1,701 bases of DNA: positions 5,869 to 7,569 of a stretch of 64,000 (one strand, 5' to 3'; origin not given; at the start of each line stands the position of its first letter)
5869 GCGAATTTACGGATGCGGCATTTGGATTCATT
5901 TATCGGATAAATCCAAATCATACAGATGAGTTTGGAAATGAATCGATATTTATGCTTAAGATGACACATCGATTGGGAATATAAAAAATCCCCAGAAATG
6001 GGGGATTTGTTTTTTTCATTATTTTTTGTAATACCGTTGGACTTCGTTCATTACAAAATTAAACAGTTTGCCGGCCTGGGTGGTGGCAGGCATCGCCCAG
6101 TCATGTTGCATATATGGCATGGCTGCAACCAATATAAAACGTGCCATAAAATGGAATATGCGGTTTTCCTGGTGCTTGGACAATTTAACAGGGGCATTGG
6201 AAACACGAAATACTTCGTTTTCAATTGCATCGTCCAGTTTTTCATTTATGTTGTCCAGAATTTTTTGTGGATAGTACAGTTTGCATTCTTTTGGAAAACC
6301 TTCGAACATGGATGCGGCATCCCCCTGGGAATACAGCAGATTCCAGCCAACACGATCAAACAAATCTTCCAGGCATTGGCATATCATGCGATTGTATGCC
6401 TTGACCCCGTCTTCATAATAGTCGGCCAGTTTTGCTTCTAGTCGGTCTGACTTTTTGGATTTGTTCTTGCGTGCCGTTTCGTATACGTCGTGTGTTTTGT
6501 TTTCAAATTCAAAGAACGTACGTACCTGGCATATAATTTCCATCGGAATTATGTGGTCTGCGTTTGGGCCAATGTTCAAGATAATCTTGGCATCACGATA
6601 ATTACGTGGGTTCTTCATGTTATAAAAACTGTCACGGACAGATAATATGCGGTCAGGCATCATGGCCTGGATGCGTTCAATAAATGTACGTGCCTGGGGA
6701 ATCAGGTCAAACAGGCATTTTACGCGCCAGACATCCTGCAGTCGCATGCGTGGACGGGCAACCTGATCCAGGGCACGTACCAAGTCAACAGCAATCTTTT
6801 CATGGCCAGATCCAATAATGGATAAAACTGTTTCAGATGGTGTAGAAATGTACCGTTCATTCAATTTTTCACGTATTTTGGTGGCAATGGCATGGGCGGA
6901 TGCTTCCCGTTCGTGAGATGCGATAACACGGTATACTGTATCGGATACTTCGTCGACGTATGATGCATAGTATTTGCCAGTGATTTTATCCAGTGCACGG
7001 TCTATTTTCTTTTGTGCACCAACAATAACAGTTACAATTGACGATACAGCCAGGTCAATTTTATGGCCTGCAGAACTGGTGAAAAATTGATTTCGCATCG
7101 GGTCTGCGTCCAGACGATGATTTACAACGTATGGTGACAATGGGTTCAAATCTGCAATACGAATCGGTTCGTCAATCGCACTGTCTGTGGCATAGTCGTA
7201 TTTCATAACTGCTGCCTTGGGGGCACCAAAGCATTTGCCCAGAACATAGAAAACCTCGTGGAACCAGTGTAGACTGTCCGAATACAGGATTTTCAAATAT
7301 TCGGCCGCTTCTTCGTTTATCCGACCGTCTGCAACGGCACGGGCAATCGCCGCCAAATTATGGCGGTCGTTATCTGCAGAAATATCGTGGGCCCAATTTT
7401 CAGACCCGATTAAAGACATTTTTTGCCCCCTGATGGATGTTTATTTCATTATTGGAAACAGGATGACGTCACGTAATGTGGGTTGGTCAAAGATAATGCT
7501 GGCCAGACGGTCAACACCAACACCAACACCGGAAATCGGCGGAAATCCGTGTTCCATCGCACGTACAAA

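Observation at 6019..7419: Stand-alone 466-aa protein with a RelA/SpoT-like (p)ppGpp/(p)ppApp synthetase core: candidate toxSAS-type defence or effector protein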

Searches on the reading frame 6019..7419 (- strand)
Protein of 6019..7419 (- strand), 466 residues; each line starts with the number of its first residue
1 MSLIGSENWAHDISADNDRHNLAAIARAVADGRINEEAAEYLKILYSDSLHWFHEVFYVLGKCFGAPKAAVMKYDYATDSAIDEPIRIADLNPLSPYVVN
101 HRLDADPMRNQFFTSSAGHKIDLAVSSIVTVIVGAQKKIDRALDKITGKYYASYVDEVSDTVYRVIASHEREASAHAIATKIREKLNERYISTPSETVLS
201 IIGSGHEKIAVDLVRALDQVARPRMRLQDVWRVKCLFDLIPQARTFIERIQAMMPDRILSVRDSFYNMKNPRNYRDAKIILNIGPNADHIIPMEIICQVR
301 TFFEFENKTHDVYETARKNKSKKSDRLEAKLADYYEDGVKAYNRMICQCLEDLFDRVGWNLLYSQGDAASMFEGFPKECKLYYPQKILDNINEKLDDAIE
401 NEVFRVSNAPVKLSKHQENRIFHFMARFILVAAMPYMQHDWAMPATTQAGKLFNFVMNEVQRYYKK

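Call 3: search_protein_families(library=pfam, proteins=[window:6019-7419:-], max_evalue=10)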
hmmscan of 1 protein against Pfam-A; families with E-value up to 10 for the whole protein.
window:6019-7419:- (466 aa): 0 families

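Call 4: search_protein_families(library=ncbifam, proteins=[window:6019-7419:-], max_evalue=10)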
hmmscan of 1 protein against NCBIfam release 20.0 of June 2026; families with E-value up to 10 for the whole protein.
window:6019-7419:- (466 aa): 1 family
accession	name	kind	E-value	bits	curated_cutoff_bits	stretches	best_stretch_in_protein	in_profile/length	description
NF002527.0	PRK01966.1-3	equivalog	0.049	12.8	310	1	290-347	220-274/332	D-alanine--D-alanine ligase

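Call 5: search_protein_families(library=padloc, proteins=[window:6019-7419:-], max_evalue=10)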
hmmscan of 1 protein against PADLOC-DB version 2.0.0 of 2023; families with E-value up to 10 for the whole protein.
window:6019-7419:- (466 aa): 0 families

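Call 6: search_solved_structures(query=window:6019-7419:-, max_evalue=10, show_alignments=2)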
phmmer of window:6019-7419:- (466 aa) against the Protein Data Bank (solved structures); distinct sequences matched with E-value up to 10: 0.

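Call 7: find_homologous_proteins(query=window:6019-7419:-, max_evalue=0.001)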
Query window:6019-7419:- (466 aa): 615 proteins with E <= 0.001 among 8000 candidates; the best 120 are listed.
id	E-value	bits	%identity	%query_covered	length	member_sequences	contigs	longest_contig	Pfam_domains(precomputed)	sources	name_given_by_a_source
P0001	0.0e+0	1060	100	100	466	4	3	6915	-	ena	-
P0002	2.3e-284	961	90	99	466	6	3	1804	-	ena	-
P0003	1.3e-274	929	86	100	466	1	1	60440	-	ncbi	-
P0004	9.8e-269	910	85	100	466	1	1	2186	-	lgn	-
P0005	9.7e-268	906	84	100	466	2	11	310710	-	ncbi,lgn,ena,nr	ncbi:MAG: hypothetical protein IJX89_00775 [Alphaproteobacteria bacterium]|nr:hypothetical protein [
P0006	6.5e-266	900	83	100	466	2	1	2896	-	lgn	-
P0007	5.9e-264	894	82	100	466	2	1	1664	-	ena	-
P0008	1.7e-263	892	83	100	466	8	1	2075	-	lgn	-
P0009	6.6e-262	887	82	100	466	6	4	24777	-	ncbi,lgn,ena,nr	ncbi:MAG: hypothetical protein II208_04410 [Alphaproteobacteria bacterium]|nr:hypothetical protein [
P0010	5.2e-261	884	81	100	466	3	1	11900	-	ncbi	-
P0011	7.0e-261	884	82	100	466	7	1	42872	-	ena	-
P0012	1.2e-260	883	82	100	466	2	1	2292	-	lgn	-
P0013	4.2e-260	881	81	100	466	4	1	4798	-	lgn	-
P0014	8.8e-260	880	81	100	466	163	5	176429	-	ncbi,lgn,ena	-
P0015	2.0e-258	876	81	100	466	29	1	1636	-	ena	-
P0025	1.2e-255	867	80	100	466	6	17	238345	-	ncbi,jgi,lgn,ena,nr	ncbi:MAG: hypothetical protein E7006_01170 [Alphaproteobacteria bacterium]|nr:hypothetical protein [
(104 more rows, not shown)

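Call 11: search_solved_structures(query=A1, max_evalue=10, show_alignments=3)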
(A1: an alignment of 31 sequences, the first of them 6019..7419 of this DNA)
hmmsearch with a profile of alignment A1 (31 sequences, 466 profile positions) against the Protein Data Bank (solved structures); distinct sequences matched with E-value up to 10: 3.
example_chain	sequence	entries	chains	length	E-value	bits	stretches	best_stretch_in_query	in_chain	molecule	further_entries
9kqp_2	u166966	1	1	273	0.77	11.9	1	105-139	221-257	Chlorophyll a-b binding protein, chloroplastic/Lhca2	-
9mh1_2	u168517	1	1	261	0.84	11.7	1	105-142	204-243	LHCA2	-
9mgw_2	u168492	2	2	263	2.1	10.4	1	105-141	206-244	LHCA2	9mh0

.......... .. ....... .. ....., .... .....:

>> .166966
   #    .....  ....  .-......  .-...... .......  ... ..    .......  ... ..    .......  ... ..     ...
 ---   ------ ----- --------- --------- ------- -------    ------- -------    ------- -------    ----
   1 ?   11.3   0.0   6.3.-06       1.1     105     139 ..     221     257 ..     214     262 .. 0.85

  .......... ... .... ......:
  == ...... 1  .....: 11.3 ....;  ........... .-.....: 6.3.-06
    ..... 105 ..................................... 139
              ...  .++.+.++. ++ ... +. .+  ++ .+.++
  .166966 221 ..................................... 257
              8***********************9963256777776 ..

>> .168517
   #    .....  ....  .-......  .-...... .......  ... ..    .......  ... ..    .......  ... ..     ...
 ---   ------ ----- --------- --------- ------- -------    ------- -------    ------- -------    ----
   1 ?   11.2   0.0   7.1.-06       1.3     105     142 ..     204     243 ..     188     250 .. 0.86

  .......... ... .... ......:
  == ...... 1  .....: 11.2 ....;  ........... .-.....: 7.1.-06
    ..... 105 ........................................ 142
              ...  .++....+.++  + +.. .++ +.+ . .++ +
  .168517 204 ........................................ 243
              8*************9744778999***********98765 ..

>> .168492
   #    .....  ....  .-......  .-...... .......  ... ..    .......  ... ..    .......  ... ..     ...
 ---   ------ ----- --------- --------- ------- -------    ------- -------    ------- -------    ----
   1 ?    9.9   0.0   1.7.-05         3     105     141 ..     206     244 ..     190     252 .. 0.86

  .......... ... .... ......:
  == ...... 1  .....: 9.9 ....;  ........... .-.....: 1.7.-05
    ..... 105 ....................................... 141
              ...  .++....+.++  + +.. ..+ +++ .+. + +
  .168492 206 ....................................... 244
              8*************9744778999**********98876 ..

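Call 17: find_encoding_contigs(protein=P0025, flank=6000, max_places=3)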
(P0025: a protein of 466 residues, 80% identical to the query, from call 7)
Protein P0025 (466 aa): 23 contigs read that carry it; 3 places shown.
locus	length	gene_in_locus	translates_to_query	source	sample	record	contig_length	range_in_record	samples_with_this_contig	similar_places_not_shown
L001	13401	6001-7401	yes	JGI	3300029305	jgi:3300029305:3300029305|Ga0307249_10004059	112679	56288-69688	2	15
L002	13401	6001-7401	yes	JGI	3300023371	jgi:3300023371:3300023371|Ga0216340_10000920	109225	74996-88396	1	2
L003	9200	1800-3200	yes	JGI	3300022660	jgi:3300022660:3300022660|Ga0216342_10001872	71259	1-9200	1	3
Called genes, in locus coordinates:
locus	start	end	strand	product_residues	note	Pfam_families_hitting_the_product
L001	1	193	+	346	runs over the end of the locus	PF02547:Queuosine_synth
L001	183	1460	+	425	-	PF00675:Peptidase_M16, PF05193:Peptidase_M16_C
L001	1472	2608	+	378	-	PF01702:TGT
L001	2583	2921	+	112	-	-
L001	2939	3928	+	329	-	-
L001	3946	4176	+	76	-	-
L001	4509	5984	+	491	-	PF01336:tRNA_anti-codon, PF00152:tRNA-synt_2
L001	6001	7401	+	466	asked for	-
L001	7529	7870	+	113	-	PF00313:CSD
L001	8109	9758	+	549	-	PF07699:Ephrin_rec_like (weak)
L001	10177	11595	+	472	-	PF01406:tRNA-synt_1e, PF09334:tRNA-synt_1g (faint), PF01921:tRNA-synt_1f (weak)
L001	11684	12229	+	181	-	PF06242:TrcR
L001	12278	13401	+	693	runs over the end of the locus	PF00140:Sigma70_r1_2, PF04546:Sigma70_ner, PF04542:Sigma70_r2, PF04539:Sigma70_r3, PF04545:Sigma70_r4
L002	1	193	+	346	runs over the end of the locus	PF02547:Queuosine_synth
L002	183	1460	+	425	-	PF00675:Peptidase_M16, PF05193:Peptidase_M16_C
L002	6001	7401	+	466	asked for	-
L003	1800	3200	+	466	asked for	-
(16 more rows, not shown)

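Call 18: predict_structure(alignment_id=A1)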
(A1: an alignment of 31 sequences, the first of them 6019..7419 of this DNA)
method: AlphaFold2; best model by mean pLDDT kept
length: 466 residues; sequences in the alignment: 31
mean_pLDDT: 79.1   pTM: 0.78
mean pLDDT of the five models: 79.1, 78.9, 76.4, 70.4, 69.3
residues with pLDDT >= 90: 120; 70-90: 237; 50-70: 81; < 50: 28
segments of 3 or more residues with pLDDT < 50: 1-6, 104-124
pLDDT, mean of each block of 10 residues (from residue 1): 53 87 95 92 89 88 74 73 72 77 50 37 57 83 92 95 92 87 91 85 83 92 89 86 83 91 71 74 88 90 73 65 64 79 86 72 59 61 85 89 76 80 87 74 83 89 76
secondary structure, 60 per line:
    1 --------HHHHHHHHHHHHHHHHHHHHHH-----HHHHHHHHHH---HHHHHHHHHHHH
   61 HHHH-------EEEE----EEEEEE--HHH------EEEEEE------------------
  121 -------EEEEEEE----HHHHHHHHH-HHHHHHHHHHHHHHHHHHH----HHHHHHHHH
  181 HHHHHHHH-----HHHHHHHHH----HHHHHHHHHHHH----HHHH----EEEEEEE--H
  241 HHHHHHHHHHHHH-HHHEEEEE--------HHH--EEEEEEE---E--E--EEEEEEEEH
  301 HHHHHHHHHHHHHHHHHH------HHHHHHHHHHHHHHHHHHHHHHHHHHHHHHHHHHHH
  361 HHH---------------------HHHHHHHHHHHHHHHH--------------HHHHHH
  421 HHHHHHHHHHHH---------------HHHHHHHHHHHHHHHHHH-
elements in order: H9-30 H36-45 H49-64 E72-75 E80-85 E97-102 E128-134 H139-147 H149-167 H172-188 H194-202 H207-218 H223-226 E231-237 H240-253 E258-262 E276-282 E292-299 H300-318 H325-363 H385-400 H415-432 H448-465

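Call 20: search_protein_representatives(alignment_id=A1)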
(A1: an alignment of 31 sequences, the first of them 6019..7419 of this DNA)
Query: 31 sequences, 466 profile positions. Proteins with E-value up to 0.001 (for the whole library): 48; up to 1e-10: 34; up to 1e-30: 20. The best 48 are listed.
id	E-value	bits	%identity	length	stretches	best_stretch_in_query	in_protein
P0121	1.2e-211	720.1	-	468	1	14-466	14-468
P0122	5.6e-155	533.3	-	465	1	8-465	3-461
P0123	3.3e-132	458.2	-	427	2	219-465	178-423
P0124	1.8e-120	419.5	-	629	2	187-464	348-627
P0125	3.7e-118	411.9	-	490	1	16-465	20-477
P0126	1.3e-106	373.8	-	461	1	14-465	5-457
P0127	9.1e-100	351.3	-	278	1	7-269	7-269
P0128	3.3e-99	349.4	-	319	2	224-396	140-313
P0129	2.4e-96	340.0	-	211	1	198-409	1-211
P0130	5.6e-82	292.6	-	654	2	11-209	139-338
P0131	8.4e-73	262.4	-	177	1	4-158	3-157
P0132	4.9e-61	223.6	-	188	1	13-170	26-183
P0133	1.1e-60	222.4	-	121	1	1-120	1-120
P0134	2.2e-55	204.9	-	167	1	293-466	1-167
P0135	1.0e-54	202.8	-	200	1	197-328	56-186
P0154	4.3e-11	58.9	-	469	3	9-69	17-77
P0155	1.9e-09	53.5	-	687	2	14-71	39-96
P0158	6.5e-07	45.1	-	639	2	9-69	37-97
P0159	1.2e-06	44.2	-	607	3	212-339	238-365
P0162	3.3e-05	39.5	-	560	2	10-162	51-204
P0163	6.4e-05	38.6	-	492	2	8-97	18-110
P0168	5.8e-04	35.4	-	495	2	12-100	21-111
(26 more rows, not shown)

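Call 23: fold_search(model_id=the predicted structure, library=pdb)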
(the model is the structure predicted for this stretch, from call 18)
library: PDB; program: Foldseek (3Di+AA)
matches with E <= 10: 236; with E <= 0.001: 1
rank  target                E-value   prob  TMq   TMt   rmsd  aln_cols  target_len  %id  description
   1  8vx3_C                7.9e-04  1.00  0.21  0.44  16.0       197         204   12  Structure of an exported small alarmone synthetase from Streptomyces albidoflavus (released 2025-02-05)
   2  9erv_A                2.5e-03  0.97  0.21  0.27  24.4       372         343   10  Structure of Salmonella CapRel bound to Bas11 Gp54 (released 2024-11-06)
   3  5ded_C                2.8e-03  1.00  0.23  0.50   7.3       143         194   12  Crystal structure of the small alarmone synthethase 1 from Bacillus subtilis bound to its product pppGpp (released 2015-10-28)
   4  6fgk_D                3.4e-03  1.00  0.22  0.51   9.5       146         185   16  Crystal structure of the small alarmone synthethase 2 from Bacillus subtilis (released 2018-02-07)
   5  6ewz_A                3.4e-03  1.00  0.22  0.47   7.3       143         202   10  Crystal structure of RelP (SAS2) from Staphylococcus aureus bound to AMPCPP and GTP in the pre-catalytic state (released 2018-01-24)
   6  5ded_E                4.7e-03  1.00  0.21  0.48  18.8       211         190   13  Crystal structure of the small alarmone synthethase 1 from Bacillus subtilis bound to its product pppGpp (released 2015-10-28)
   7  5ded_D                5.0e-03  1.00  0.21  0.49   7.5       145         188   12  Crystal structure of the small alarmone synthethase 1 from Bacillus subtilis bound to its product pppGpp (released 2015-10-28)
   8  2be3_B                5.2e-03  1.00  0.22  0.49   5.3       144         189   12  Structure of a GTP Pyrophosphokinase Family Protein from Streptococcus pneumoniae (released 2005-12-06)
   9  6fgk_A                5.5e-03  1.00  0.22  0.51   9.6       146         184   16  Crystal structure of the small alarmone synthethase 2 from Bacillus subtilis (released 2018-02-07)
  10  5ded_A                6.0e-03  1.00  0.21  0.47   7.7       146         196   14  Crystal structure of the small alarmone synthethase 1 from Bacillus subtilis bound to its product pppGpp (released 2015-10-28)
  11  6ewz_B                6.3e-03  1.00  0.21  0.45  16.0       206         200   11  Crystal structure of RelP (SAS2) from Staphylococcus aureus bound to AMPCPP and GTP in the pre-catalytic state (released 2018-01-24)
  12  5f2v_T                7.2e-03  1.00  0.21  0.46   4.2       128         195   12  Crystal structure of the small alarmone synthethase 1 from Bacillus subtilis bound to AMPCPP (released 2015-12-16)
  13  6fgx_A                7.6e-03  1.00  0.21  0.46  16.1       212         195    9  Crystal structure of the small alarmone synthethase 2 from Staphylococcus aureus bound to AMPCPP (released 2018-02-07)
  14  5ded_G                8.0e-03  1.00  0.21  0.48  16.9       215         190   12  Crystal structure of the small alarmone synthethase 1 from Bacillus subtilis bound to its product pppGpp (released 2015-10-28)
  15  3l9d_B                8.3e-03  1.00  0.22  0.48   7.5       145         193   14  The Crystal Structure of smu.1046c from Streptococcus mutans UA159 (released 2011-01-12)
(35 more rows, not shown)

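Call 25: search_protein_families(library=pfam, alignment_id=A2, max_evalue=10)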
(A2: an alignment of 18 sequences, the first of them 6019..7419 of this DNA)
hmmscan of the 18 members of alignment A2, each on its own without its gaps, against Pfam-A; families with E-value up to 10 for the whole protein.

A. member 1, window:6019-7419:- (466 aa): 0 families

B. families by the number of members that match (of 18 scanned): 26 families (the first 25 are shown)
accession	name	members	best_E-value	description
PF04607.23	RelA_SpoT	3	0.031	Region found in RelA / SpoT proteins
PF24169.1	Fn3-I_PB4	1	0.011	Straight fiber protein PB4 first Fn3-like domain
PF23349.2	BBS7_hp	1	0.014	BBS7 hairpin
PF11348.13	DUF3150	1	0.014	Protein of unknown function (DUF3150)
PF18628.8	P2_N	1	0.019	Viral coat protein P2 N-terminal domain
PF08282.18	Hydrolase_3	1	0.022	haloacid dehalogenase-like hydrolase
PF13683.12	rve_3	1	0.023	Integrase core domain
PF25802.1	WWC1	1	0.026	WWC1-like, helical hairpin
PF22941.1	TADA2A-like_3rd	1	0.064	Transcriptional adapter 2-alpha-like domain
PF22909.1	Caulimovir_coat_dom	1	0.078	Caulimovirus coat protein, conserved domain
PF06628.17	Catalase-rel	1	0.087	Catalase-related immune-responsive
PF07579.16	DUF1548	1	0.12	Domain of Unknown Function (DUF1548)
PF10123.14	Mu-like_Pro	1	0.14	Mu-like prophage I protein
PF08040.16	NADH_oxidored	1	0.15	MNLL subunit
PF10303.14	DUF2408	1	0.15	Protein of unknown function (DUF2408)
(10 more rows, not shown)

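Call 26: search_solved_structures(query=A2, max_evalue=10, show_alignments=4)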
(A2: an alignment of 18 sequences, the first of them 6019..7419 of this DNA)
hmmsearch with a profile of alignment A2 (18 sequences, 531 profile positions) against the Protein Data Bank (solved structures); distinct sequences matched with E-value up to 10: 1.
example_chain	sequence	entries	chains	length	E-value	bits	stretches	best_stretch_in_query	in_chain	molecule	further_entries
6fgk_A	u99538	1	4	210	0.013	17.6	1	199-332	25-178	GTP pyrophosphokinase YwaC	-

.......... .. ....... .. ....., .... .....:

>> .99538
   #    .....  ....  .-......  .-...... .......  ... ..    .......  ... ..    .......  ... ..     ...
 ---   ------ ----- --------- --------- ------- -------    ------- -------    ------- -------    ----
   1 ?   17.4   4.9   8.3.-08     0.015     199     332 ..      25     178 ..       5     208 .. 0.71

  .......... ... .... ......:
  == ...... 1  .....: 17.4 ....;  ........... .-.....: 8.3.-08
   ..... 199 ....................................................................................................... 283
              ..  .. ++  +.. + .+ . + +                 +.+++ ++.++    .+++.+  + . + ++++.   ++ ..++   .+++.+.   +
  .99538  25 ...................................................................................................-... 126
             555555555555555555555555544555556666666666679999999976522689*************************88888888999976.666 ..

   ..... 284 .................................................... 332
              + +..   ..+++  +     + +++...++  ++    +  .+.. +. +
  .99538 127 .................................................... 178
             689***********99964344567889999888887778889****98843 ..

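Call 29: find_encoding_contigs(protein=P0154, flank=8000, max_places=3)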
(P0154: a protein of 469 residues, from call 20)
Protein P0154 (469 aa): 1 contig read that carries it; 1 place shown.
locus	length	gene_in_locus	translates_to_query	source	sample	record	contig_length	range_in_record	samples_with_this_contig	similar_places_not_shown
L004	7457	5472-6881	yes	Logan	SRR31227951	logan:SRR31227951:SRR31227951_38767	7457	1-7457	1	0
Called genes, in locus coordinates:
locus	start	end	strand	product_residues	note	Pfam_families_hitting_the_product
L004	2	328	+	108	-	?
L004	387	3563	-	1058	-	PF00873:ACR_tran, PF03176:MMPL, PF02355:SecD_SecF_C (faint)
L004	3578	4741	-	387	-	PF25917:BSH_RND, PF25878:HH_AAEA_pHBA (weak), PF25876:HH_MFP_RND, PF25944:Beta-barrel_RND, PF25954:Beta-barrel_RND_2, PF25967:RND-MFP_C, PF25989:YknX_C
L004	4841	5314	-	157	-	PF04073:tRNA_edit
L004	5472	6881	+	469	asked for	-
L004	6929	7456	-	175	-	?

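Call 31: find_encoding_contigs(protein=P0159, flank=8000, max_places=3)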
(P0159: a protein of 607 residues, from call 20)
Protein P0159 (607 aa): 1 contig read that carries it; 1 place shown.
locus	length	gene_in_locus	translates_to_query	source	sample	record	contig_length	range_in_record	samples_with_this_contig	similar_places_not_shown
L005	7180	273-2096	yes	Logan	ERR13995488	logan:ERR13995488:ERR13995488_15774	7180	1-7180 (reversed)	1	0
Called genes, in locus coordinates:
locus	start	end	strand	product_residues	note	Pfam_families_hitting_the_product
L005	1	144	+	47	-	?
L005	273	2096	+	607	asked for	-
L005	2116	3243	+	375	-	PF08238:Sel1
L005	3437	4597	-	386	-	PF00155:Aminotran_1_2, PF01041:DegT_DnrJ_EryC1, PF01212:Beta_elim_lyase (weak)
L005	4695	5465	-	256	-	PF00149:Metallophos, PF12850:Metallophos_2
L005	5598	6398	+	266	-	PF04333:MlaA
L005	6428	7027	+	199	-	PF05494:MlaC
